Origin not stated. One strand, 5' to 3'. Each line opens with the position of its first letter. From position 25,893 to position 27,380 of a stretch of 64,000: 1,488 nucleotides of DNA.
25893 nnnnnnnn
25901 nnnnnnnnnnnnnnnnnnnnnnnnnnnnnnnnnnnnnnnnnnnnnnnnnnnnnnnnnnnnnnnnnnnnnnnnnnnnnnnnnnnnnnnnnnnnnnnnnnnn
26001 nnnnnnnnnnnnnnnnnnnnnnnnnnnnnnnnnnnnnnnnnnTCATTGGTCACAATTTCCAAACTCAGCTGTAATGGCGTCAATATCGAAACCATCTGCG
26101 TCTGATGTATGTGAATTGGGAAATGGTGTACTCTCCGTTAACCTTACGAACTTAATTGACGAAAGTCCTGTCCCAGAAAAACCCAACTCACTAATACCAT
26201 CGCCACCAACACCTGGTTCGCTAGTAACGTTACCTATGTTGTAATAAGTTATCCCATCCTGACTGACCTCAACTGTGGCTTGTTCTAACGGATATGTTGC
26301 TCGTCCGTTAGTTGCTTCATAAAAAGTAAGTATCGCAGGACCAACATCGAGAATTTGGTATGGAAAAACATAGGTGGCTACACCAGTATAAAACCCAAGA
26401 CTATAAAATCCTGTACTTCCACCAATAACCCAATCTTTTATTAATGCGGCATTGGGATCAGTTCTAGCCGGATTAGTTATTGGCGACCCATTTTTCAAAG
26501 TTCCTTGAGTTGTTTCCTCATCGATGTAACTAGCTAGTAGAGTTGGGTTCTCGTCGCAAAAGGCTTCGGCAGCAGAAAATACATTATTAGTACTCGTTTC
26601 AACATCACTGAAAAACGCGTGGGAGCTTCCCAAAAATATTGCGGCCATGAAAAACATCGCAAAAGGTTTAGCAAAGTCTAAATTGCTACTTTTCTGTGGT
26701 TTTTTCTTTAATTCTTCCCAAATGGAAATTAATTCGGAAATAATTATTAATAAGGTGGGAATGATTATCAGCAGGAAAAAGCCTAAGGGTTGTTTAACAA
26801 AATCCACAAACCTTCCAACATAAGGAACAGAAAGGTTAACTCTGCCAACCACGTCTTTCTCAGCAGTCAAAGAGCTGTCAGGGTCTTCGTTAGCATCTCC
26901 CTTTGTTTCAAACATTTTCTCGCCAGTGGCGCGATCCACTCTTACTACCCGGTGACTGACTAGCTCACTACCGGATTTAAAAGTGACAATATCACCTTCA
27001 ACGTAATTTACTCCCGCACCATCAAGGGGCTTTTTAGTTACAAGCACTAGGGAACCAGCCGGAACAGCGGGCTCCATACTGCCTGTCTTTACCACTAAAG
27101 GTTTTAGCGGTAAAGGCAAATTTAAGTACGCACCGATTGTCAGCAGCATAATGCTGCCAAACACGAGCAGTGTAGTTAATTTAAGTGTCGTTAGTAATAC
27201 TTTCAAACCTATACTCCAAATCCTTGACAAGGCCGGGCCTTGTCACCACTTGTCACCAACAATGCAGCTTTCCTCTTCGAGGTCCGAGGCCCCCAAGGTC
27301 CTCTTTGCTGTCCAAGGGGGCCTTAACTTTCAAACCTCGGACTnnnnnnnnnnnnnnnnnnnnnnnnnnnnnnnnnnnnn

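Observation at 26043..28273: SipW-type signal peptidase fused in-frame to its own cognate-type signal peptide and a TasA-like domain, next to a second TasA-like substrate gene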

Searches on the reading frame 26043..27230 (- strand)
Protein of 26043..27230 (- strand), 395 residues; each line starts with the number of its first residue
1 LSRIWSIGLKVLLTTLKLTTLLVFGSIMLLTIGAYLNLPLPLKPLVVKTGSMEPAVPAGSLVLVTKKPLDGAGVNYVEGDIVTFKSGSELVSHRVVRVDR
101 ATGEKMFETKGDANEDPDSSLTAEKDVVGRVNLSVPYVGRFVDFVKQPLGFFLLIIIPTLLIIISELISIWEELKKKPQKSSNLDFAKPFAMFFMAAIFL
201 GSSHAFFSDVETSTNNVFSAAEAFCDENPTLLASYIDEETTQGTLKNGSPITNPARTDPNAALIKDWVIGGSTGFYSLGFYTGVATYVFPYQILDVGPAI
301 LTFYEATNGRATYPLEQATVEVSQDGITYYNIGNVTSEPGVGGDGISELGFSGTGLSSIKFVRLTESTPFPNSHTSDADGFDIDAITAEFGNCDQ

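Call 3: search_protein_families(library=ncbifam, proteins=[window:26043-27230:-], max_evalue=1)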
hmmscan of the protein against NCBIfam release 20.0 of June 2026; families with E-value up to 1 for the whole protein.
window:26043-27230:- (395 aa): 5 families
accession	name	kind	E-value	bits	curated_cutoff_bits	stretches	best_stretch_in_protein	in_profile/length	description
NF046067.1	SigPepSipWBacil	equivalog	1.5e-28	99.7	190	1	46-179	42-174/189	signal peptidase I SipW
TIGR02228.1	sigpep_I_arch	equivalog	1.9e-26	92.8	51.85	1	21-168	6-156/158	signal peptidase I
TIGR02227.1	sigpep_I_bact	equivalog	1.1e-05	25.4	47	1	26-104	4-80/162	signal peptidase I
TIGR04088.1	cognate_SipW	domain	0.00087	19.4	19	1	194-221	6-32/34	SipW-dependent-type signal peptide-containing protein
NF033158.1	Myrrcad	domain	0.026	14.1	33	1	21-36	10-25/36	MyrrCad domain-containing protein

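Call 4: search_protein_families(library=pfam, proteins=[window:26043-27230:-], max_evalue=1)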
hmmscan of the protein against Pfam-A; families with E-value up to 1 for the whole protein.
window:26043-27230:- (395 aa): 3 families
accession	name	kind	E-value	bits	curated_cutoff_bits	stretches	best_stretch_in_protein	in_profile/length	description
PF10502.14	Peptidase_S26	-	0.018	15.4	22.9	1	28-88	9-67/168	Signal peptidase, peptidase S26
PF00717.28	Peptidase_S24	-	0.075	13.2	23.3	1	45-97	38-84/116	Peptidase S24-like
PF11893.13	DUF3413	-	0.092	12.3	27.1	1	152-212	131-190/248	Domain of unknown function (DUF3413)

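Call 5: find_homologous_proteins(query=window:26043-27230:-, max_evalue=0.001)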
Query window:26043-27230:- (395 aa): 132 proteins with E <= 0.001 among 5652 candidates; the best 120 are listed.
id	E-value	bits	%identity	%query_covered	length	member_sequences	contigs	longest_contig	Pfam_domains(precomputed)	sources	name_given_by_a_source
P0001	3.1e-252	854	100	98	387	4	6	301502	-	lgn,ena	-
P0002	1.4e-114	401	55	93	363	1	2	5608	-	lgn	-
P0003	5.0e-103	363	47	97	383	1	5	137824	-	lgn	-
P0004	5.8e-99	350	73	55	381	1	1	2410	PF00932.26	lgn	-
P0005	1.9e-96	341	78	50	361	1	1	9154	PF00932.26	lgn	-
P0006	1.3e-95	339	47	96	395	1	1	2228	-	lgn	-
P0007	1.5e-87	312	72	50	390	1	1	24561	PF00932.26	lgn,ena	-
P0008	1.7e-80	289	43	96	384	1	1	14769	-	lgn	-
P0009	2.6e-79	285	43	96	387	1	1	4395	-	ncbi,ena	-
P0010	5.3e-79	284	66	50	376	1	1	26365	PF00932.26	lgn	-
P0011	6.0e-77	277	53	67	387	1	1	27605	PF00932.26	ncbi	-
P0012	6.1e-77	277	61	55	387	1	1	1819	PF00932.26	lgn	-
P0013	4.6e-75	271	42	96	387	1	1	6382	-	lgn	-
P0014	3.4e-61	225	53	51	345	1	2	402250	PF00932.26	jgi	-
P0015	1.2e-58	217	52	56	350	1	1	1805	PF00932.26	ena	-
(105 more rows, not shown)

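Call 13: search_protein_families(library=ncbifam, alignment_id=A1, max_evalue=0.01)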
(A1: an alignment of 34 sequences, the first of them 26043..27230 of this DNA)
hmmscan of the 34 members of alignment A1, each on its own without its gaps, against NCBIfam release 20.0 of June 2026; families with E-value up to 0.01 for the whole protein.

A. member 1, window:26043-27230:- (395 aa): 4 families
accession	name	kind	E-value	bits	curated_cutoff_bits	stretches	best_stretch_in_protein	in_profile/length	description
NF046067.1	SigPepSipWBacil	equivalog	1.5e-28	99.7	190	1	46-179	42-174/189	signal peptidase I SipW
TIGR02228.1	sigpep_I_arch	equivalog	1.9e-26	92.8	51.85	1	21-168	6-156/158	signal peptidase I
TIGR02227.1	sigpep_I_bact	equivalog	1.1e-05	25.4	47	1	26-104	4-80/162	signal peptidase I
TIGR04088.1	cognate_SipW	domain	0.00087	19.4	19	1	194-221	6-32/34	SipW-dependent-type signal peptide-containing protein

B. families by the number of members that match (of 34 scanned): 16 families
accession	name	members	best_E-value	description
TIGR02228.1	sigpep_I_arch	34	1.2e-36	signal peptidase I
NF046067.1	SigPepSipWBacil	34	1.1e-35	signal peptidase I SipW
TIGR02227.1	sigpep_I_bact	27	1.1e-08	signal peptidase I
TIGR04088.1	cognate_SipW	18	2.2e-05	SipW-dependent-type signal peptide-containing protein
NF033943.0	RTX_toxin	2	7.6e-24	RTX family hemolysin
NF046115.1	Ca_rpt_SMc04171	2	6.8e-22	SMc04171 family calcium-binding repeat protein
NF033203.1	entero_EhxA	2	8e-17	enterohemolysin EhxA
NF035945.1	Zn_serralysin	2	3.2e-12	serralysin family metalloprotease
NF053766.1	ZapA_metallo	2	1.2e-11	ZapA family metalloprotease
NF050046.1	PueAB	2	3.4e-08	polyurethane esterase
TIGR02754.1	sod_Ni_protease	2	9.4e-05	nickel-type superoxide dismutase maturation protease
NF038329.2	gly_rich_SclB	1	0.0032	LPXTG-anchored collagen-like adhesin Scl2/SclB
NF041076.1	cyt_b_SoxC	1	0.0036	proton pump complex cytochrome B SoxC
NF051884.1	ProteaseSapA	1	0.0064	protease SapA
TIGR04090.1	exp_by_SipW_IV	1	0.0086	BsaA family SipW-dependent biofilm matrix protein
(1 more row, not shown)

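Call 14: search_protein_families(library=pfam, alignment_id=A1, max_evalue=0.01)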
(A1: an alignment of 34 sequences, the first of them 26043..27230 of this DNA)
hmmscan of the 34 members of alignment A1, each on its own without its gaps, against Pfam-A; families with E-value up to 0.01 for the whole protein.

A. member 1, window:26043-27230:- (395 aa): 0 families

B. families by the number of members that match (of 34 scanned): 6 families
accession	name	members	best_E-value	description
PF00932.25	LTD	19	1.4e-32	Lamin Tail Domain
PF10502.14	Peptidase_S26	15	2.7e-07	Signal peptidase, peptidase S26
PF00717.28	Peptidase_S24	9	0.00012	Peptidase S24-like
PF00353.25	HemolysinCabind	2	1.8e-33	RTX calcium-binding nonapeptide repeat (4 copies)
PF16640.11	Big_3_5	1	4.6e-10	Bacterial Ig-like domain (group 3)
PF17957.7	Big_7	1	0.00078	Bacterial Ig domain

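Call 21: find_related_loci(query=A3, collection=genome_contigs, flank=6000)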
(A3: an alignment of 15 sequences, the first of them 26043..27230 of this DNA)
Query A3 (395 aa) in genome_contigs; peptide patterns used: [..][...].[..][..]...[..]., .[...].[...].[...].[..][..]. (x = any residue, [..] = any of these).
177 stretches matched a pattern; 145 encode a relative of the query (tblastn E <= 1e-3); the best 80 are kept; 80 distinct loci.
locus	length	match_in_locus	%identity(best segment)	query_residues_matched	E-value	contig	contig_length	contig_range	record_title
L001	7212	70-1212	65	9-393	8e-135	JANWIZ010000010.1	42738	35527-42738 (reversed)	MAG: Patescibacteria group bacterium isolate CRAIB_MAG54 c_000000016207, whole genome shotgun sequence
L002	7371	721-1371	74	9-224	2e-91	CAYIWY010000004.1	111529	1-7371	MAG TPA_asm: uncultured Gammaproteobacteria bacterium isolate ERP119705_co4_291 genome assembly, contig: NODE_52_length_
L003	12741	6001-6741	40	3-242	7e-52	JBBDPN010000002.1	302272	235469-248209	MAG: Candidatus Woykebacteria bacterium isolate LejiaB_43_27 Lejia_B_33_length_302272_cov_16, whole genome shotgun seque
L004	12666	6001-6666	42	12-224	7e-46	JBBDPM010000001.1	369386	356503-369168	MAG: Candidatus Woykebacteria bacterium isolate LejiaB_42_22 Lejia_B_19_length_369386_cov_12, whole genome shotgun seque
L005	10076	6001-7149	32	45-388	2e-39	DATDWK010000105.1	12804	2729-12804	MAG TPA_asm: Candidatus Dojkabacteria bacterium isolate SMAG_U8108 k141_1865102, whole genome shotgun sequence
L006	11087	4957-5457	43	9-176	5e-32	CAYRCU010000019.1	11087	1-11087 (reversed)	MAG TPA_asm: uncultured Gammaproteobacteria bacterium isolate SRP338002_co1_166 genome assembly, contig: NODE_5512_lengt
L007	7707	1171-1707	36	3-176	1e-30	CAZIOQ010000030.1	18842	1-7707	MAG TPA_asm: uncultured Gammaproteobacteria bacterium isolate SRP231805_co4_112 genome assembly, contig: k141_412553, wh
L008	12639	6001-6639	32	9-222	4e-29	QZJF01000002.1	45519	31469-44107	MAG: candidate division WWE3 bacterium isolate SURF_46 Ga0104751_1001137, whole genome shotgun sequence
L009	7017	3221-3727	40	13-181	6e-29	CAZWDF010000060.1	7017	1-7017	MAG TPA_asm: uncultured Candidatus Saccharibacteria bacterium isolate binchicken_co283_202 genome assembly, contig: NODE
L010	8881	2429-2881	41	26-174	9e-29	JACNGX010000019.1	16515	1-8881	MAG: Parcubacteria group bacterium isolate NIOZ-UU136 NIOZ-UU_NODE_4340_length_16515_cov_7.43955, whole genome shotgun s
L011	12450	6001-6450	42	40-188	2e-28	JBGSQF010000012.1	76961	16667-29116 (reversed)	MAG: Candidatus Paceibacteria bacterium isolate JTS-AC323 k141_583835, whole genome shotgun sequence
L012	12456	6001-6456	42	30-180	2e-28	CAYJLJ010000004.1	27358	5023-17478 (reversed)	MAG TPA_asm: uncultured Gammaproteobacteria bacterium isolate ERP124720_co1_20 genome assembly, contig: NODE_2335_length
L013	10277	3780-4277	38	27-190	1e-28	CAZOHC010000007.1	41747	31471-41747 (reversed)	MAG TPA_asm: uncultured Gammaproteobacteria bacterium isolate SRP144015_co1_130 genome assembly, contig: NODE_498_length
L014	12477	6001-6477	43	3-166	2e-28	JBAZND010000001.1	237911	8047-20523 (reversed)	MAG: Parcubacteria group bacterium isolate SO_2017_LW4_59 scaffold_146_c1_LW137-91_2017, whole genome shotgun sequence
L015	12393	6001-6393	45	43-176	5e-28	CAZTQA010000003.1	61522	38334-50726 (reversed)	MAG TPA_asm: uncultured Candidatus Saccharibacteria bacterium isolate SRP178699_co2_535 genome assembly, contig: NODE_11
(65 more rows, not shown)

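Call 38: predict_structure(alignment_id=A4)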
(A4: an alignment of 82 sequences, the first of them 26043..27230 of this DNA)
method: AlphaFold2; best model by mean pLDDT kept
length: 395 residues; sequences in the alignment: 82
mean_pLDDT: 87.3   pTM: 0.57
mean pLDDT of the five models: 87.3, 85.3, 83.2, 80.2, 79.7
residues with pLDDT >= 90: 228; 70-90: 126; 50-70: 29; < 50: 12
segments of 3 or more residues with pLDDT < 50: 209-219
pLDDT, mean of each block of 10 residues (from residue 1): 84 90 85 79 94 97 92 87 96 98 95 98 96 96 89 86 86 80 63 72 51 43 76 90 95 94 89 93 95 89 90 93 97 91 90 95 95 91 94 67
secondary structure, 60 per line:
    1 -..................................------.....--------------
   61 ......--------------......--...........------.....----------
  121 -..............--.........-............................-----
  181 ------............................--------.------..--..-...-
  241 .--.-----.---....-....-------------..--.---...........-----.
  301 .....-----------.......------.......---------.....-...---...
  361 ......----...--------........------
elements in order: H2-35 E42-46 E61-66 E81-86 E89-99 E106-110 E127-135 H138-146 H148-175 H187-214 H254-257 H259-262 E284-294 E300-305 E317-323 E330-336 E346-350 E358-366 E382-389

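Call 46: find_encoding_contigs(protein=P0001, flank=3000, max_places=6)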
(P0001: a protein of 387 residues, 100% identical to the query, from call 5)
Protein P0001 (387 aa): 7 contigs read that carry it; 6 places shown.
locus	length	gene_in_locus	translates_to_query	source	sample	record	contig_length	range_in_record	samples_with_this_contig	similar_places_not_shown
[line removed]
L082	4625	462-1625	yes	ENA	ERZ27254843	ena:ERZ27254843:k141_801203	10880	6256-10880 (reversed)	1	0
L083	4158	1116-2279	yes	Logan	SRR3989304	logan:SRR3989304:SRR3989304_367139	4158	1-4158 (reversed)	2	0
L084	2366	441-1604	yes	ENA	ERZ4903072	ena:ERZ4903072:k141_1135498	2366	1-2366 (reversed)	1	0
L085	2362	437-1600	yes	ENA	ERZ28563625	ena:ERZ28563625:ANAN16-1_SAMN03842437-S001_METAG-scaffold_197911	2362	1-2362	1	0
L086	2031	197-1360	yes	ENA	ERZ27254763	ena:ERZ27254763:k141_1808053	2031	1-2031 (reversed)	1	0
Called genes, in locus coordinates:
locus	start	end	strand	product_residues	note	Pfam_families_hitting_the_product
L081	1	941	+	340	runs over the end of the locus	-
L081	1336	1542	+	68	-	PF10049:DUF2283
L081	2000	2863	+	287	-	PF12389:Peptidase_M73 (weak)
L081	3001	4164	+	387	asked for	-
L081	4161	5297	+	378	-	PF00353:HemolysinCabind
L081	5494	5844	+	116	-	-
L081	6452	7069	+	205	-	PF11611:DUF4352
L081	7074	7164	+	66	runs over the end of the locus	PF10055:DUF2292 (weak)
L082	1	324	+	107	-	?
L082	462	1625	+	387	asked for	-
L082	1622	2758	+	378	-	PF00353:HemolysinCabind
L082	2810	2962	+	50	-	-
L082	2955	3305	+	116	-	-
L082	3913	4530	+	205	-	PF11611:DUF4352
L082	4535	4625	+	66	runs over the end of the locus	PF10055:DUF2292 (weak)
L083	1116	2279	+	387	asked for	-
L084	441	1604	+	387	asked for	-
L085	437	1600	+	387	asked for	-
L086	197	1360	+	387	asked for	-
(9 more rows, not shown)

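Call 54: fold_search(model_id=the predicted structure, library=pdb)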
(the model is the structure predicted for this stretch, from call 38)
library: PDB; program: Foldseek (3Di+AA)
matches with E <= 10: 1239; with E <= 0.001: 24
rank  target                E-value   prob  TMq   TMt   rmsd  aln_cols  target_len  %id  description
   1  7p2q_A                6.6e-06  1.00  0.23  0.55   7.0       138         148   31  Human Signal Peptidase Complex Paralog C (SPC-C) (released 2021-10-06)
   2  7p2p_A                2.5e-05  1.00  0.25  0.60   7.1       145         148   28  Human Signal Peptidase Complex Paralog A (SPC-A) (released 2021-10-06)
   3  4dxr_A                4.9e-05  1.00  0.28  0.50  12.6       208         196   13  Human SUN2-KASH1 complex (released 2012-06-06)
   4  4oyu_B                2.1e-04  1.00  0.27  0.53   5.3       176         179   10  Crystal structure of the N-terminal domains of muskelin (released 2015-02-11)
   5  4dxt                  2.2e-04  1.00  0.28  0.52   5.0       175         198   12  Human SUN2 (AA 522-717) (released 2012-06-06)
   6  6wme_A                2.2e-04  1.00  0.26  0.48   8.9       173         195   14  Human Sun2-KASH3 complex (released 2020-12-02)
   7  7ufg_A                2.3e-04  1.00  0.26  0.10   7.1       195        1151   10  Cryo-EM structure of PAPP-A in complex with IGFBP5 (released 2022-09-28)
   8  8a7e_C                2.4e-04  1.00  0.27  0.08   5.6       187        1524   11  PAPP-A dimer in complex with its inhibitor STC2 (released 2022-11-02)
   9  5ed8                  4.0e-04  1.00  0.25  0.39   3.9       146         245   11  Crystal structure of CC2-SUN of mouse SUN2 (released 2016-01-13)
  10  8ttq_B                4.2e-04  1.00  0.26  0.18   5.1       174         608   10  Cryo-EM structure of the inner MKLN1 dimer from an autoinhibited MKLN1 tetramer (released 2024-09-11)
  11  7ufg_B                4.2e-04  1.00  0.25  0.09   9.6       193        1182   13  Cryo-EM structure of PAPP-A in complex with IGFBP5 (released 2022-09-28)
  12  3unp                  5.0e-04  1.00  0.29  0.53   5.2       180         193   14  Structure of human SUN2 SUN domain (released 2011-12-21)
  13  4fi9_A                5.0e-04  1.00  0.27  0.50   8.8       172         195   12  Structure of human SUN-KASH complex (released 2012-07-18)
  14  3ggl                  5.0e-04  1.00  0.25  0.53   7.7       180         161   14  X-Ray Structure of the C-terminal domain (277-440) of Putative chitobiase from Bacteroides thetaiotaomicron. Northeast S (released 2009-03-31)
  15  6r16_A                5.0e-04  1.00  0.27  0.50  13.5       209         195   11  Crystal structure of the SUN1-KASH4 6:6 complex (released 2020-07-15)
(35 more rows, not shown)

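Call 57: search_protein_representatives(alignment_id=A3)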
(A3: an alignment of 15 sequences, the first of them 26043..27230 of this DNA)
Query: 15 sequences, 384 profile positions. Proteins with E-value up to 0.001 (for the whole library): 29728; up to 1e-10: 14629; up to 1e-30: 1267. The best 150 are listed.
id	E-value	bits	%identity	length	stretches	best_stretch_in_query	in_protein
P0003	7.3e-168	575.1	-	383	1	1-380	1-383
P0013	1.1e-164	564.7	-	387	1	3-381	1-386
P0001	7.5e-153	525.7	-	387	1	3-381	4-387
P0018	1.3e-144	498.7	-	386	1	2-382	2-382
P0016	3.2e-131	454.5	-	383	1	1-380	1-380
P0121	2.7e-121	421.9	-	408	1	3-379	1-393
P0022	1.1e-115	403.4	-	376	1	3-276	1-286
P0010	9.4e-114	397.0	-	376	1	19-381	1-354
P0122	1.6e-101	356.8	-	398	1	1-281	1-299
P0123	2.5e-101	356.1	-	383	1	2-378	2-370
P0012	4.2e-98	345.5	-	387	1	2-361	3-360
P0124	4.3e-91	322.4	-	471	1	11-380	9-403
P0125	5.2e-85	302.4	-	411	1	4-382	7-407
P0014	2.3e-82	293.7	-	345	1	3-263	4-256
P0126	2.1e-81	290.5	-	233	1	2-220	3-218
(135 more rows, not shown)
